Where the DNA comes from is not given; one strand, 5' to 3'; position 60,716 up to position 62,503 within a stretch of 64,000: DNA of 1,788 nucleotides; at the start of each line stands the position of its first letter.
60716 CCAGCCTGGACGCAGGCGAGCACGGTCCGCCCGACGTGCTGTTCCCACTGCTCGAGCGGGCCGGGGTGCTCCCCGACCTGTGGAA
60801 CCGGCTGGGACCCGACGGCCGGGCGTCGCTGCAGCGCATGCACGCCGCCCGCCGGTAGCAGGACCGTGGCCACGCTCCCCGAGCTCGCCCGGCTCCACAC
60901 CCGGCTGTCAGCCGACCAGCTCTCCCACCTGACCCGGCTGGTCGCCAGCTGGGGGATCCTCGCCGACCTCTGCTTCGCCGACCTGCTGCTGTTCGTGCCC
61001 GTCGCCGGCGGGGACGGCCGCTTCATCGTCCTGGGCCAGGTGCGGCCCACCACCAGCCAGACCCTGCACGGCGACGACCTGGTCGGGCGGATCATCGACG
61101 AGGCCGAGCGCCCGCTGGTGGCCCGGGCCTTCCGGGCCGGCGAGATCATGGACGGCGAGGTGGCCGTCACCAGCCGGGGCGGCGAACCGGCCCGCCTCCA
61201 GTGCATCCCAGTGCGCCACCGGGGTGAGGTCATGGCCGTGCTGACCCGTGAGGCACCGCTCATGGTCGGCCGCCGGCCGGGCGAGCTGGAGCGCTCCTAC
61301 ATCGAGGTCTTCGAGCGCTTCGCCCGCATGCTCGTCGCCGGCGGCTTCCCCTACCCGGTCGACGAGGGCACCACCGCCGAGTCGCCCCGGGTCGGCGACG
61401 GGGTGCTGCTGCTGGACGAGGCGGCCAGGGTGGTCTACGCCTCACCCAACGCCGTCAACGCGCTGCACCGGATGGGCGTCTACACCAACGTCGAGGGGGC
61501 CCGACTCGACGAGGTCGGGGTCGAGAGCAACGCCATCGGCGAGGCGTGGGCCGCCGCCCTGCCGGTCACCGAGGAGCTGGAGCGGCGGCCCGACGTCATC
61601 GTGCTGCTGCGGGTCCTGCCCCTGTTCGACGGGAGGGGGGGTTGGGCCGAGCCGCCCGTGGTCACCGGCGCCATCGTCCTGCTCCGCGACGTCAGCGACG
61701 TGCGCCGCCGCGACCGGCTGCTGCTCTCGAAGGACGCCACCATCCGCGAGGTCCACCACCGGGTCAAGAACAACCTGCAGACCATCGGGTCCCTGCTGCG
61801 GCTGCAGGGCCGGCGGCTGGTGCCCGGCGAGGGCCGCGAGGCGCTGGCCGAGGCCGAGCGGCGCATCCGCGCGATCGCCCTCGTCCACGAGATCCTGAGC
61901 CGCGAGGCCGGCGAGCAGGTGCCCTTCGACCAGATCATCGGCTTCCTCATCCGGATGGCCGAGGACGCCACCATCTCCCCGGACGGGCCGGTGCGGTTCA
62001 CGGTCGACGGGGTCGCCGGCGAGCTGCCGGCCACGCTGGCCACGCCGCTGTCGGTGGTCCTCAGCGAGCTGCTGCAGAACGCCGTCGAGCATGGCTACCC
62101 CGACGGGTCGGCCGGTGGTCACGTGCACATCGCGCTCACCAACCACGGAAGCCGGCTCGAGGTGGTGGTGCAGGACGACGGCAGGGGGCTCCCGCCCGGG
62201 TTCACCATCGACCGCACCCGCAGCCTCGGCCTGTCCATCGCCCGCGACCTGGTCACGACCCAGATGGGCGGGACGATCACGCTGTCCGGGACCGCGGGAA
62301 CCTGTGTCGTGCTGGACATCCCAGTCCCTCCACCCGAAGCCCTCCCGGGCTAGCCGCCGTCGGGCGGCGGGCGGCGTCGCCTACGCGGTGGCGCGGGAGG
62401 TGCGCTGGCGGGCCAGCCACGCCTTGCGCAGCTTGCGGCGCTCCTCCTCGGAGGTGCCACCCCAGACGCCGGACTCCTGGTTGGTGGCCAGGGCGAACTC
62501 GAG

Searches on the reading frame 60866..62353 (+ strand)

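Call 38: search_protein_families(library=pfam, proteins=[window:60866-62353:+], max_evalue=0.001)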
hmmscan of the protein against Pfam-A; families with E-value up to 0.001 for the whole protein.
window:60866-62353:+ (495 aa): 5 families
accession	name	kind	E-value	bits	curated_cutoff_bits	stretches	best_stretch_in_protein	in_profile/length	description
PF12282.15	GAF_PdtaS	-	2e-36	125.5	23.7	1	5-147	2-143/145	Histidine kinase PdtaS, GAF domain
PF07568.18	HisKA_2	-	1.3e-20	73.7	22.3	1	295-363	1-70/76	Histidine kinase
PF02518.31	HATPase_c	-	2.4e-15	57.4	26.4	1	393-488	4-110/111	Histidine kinase-, DNA gyrase B-, and HSP90-like ATPase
PF13581.12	HATPase_c_2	-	4.9e-10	40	27.4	1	385-466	22-112/127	Histidine kinase-like ATPase domain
PF07536.20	HWE_HK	-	6.5e-09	36.8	22.8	1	295-360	1-64/83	HWE histidine kinase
